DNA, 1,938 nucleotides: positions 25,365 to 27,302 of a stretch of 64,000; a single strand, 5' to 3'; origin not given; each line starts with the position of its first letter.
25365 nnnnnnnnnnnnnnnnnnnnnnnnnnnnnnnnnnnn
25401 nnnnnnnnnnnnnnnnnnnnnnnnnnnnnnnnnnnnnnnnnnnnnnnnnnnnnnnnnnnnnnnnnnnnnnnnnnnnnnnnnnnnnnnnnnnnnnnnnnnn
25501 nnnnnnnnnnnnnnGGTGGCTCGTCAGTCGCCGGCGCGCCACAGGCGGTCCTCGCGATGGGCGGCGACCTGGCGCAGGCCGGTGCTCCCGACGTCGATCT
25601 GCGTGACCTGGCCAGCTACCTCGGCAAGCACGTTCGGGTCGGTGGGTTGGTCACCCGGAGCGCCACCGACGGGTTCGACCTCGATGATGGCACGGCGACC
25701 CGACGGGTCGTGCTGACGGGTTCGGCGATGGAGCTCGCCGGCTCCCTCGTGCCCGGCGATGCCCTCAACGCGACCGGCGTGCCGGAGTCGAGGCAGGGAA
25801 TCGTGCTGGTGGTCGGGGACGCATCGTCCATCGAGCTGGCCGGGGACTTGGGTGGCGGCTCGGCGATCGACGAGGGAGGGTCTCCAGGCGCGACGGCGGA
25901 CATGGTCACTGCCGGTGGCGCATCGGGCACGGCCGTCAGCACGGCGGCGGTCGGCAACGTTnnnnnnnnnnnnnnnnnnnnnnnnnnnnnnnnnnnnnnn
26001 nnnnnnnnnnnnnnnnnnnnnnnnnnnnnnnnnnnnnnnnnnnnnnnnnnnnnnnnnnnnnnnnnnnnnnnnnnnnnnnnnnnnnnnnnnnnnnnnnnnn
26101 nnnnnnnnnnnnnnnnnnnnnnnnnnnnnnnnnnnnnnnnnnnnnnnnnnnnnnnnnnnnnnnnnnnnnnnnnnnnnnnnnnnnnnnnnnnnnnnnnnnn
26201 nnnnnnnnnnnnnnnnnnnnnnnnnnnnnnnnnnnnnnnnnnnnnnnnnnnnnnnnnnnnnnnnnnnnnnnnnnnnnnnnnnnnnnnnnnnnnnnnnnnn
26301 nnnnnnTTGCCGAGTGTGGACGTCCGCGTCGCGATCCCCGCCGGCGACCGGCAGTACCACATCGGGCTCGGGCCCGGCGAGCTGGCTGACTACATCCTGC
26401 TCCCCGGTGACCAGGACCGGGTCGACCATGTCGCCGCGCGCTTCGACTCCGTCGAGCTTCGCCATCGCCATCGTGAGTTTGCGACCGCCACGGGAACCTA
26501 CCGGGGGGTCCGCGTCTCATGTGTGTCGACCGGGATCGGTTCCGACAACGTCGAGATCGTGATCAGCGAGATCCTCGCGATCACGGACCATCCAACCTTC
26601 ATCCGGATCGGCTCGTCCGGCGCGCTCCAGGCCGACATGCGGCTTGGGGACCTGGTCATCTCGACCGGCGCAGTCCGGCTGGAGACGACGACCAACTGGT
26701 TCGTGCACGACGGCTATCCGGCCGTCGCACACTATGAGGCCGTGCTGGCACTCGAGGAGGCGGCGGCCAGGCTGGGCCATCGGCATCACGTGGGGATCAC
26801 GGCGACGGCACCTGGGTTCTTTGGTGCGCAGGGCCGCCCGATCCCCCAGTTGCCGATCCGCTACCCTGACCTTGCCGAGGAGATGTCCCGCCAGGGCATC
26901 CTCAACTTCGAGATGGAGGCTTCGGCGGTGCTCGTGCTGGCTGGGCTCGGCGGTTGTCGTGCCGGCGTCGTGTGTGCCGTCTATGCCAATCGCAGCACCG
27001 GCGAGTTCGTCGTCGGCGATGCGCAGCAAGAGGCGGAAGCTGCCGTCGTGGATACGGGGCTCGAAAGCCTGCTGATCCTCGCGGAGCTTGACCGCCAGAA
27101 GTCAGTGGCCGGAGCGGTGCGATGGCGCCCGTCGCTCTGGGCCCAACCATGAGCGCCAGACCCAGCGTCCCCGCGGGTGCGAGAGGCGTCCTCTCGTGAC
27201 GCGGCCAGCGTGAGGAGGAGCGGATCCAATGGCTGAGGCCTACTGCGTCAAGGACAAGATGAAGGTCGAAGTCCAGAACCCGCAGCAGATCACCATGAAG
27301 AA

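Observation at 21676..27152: Surface-anchored LTD + 4x OB-fold protein next to nucleoside phosphorylase: candidate extracellular nucleic-acid capture/scavenging module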

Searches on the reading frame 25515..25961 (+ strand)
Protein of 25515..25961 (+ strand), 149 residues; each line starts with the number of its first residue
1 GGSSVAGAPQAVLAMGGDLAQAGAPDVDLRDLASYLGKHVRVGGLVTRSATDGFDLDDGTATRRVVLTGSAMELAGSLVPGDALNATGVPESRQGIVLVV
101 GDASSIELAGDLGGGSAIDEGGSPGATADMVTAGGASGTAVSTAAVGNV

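Call 6: search_protein_families(library=pfam, proteins=[window:25515-25961:+], max_evalue=10)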
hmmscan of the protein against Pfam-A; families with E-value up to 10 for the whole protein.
seq(149 aa): 2 families
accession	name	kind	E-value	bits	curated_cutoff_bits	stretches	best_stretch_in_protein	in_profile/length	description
PF01336.31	tRNA_anti-codon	-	0.0024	18.2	27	1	40-95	1-62/75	OB-fold nucleic acid binding domain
PF14485.11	DUF4431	-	0.26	11.5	24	1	30-44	12-26/48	Domain of unknown function (DUF4431)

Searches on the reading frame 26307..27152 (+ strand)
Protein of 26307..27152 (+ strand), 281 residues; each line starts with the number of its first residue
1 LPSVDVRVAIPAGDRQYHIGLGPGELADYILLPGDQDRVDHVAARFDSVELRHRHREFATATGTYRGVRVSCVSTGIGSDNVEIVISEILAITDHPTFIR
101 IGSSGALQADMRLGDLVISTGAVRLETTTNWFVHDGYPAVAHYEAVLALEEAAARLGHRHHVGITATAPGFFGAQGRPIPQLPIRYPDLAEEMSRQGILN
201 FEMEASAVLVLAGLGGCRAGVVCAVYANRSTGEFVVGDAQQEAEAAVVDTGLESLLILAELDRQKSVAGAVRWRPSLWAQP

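Call 3: search_protein_families(library=pfam, proteins=[window:26307-27152:+], max_evalue=0.1)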
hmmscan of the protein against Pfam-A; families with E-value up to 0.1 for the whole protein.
window:26307-27152:+ (281 aa): 1 family
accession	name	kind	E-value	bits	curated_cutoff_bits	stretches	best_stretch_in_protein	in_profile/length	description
PF01048.26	PNP_UDP_1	-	3.7e-36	125.1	25.1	1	29-244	2-218/233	Phosphorylase superfamily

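Call 4: search_protein_families(library=ncbifam, proteins=[window:26307-27152:+], max_evalue=0.1)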
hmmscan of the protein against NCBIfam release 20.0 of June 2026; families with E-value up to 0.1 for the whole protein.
window:26307-27152:+ (281 aa): 15 families
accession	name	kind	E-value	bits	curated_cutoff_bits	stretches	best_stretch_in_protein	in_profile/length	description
TIGR01718.1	Uridine-psphlse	equivalog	4.9e-62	209.5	280.3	1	16-248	1-234/245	uridine phosphorylase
NF008383.0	PRK11178.1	equivalog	8.8e-41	139.8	262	1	17-252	7-246/254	uridine phosphorylase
NF004489.0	PRK05819.1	subfamily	6.3e-31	107.4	230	1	17-256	4-234/236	DeoD-type purine-nucleoside phosphorylase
TIGR00107.1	deoD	equivalog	1.7e-24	86.6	232.25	1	18-255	1-229/232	purine-nucleoside phosphorylase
NF009914.0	PRK13374.1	subfamily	4.8e-23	82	338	1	18-253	5-231/235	DeoD-type purine-nucleoside phosphorylase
NF005500.0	PRK07115.1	equivalog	2e-10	40.3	264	1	25-167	25-161/261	AMP nucleosidase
TIGR01719.1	euk_UDPppase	equivalog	5.5e-10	39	249.95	1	34-241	38-265/287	uridine phosphorylase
TIGR01721.1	AMN-like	hypoth_equivalog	8.6e-08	31.6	307.2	1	67-168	59-160/269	AMP nucleosidase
NF004079.0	PRK05584.1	equivalog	9e-06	25.4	169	1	53-172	26-153/232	5'-methylthioadenosine/adenosylhomocysteine nucleosidase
TIGR01704.1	MTA_SAH-Nsdase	equivalog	2.2e-05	24.1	73.8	1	61-126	33-98/229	5'-methylthioadenosine/S-adenosylhomocysteine nucleosidase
TIGR01717.1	AMP-nucleosdse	equivalog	0.00017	20.6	364.7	1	66-156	261-350/478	AMP nucleosidase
NF011286.0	PRK14697.1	equivalog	0.0011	18.6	260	1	62-130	36-104/233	bifunctional 5'-methylthioadenosine/S-adenosylhomocysteine nucleosidase/phosphatase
NF005213.0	PRK06698.1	equivalog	0.0012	17.7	768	1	62-127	36-101/459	bifunctional 5'-methylthioadenosine/S-adenosylhomocysteine nucleosidase/phosphatase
NF006142.0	PRK08292.1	equivalog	0.0027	16.6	307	1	70-158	280-367/492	AMP nucleosidase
TIGR03664.1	fut_nucase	equivalog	0.004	16.9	124.7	1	54-121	21-88/228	futalosine hydrolase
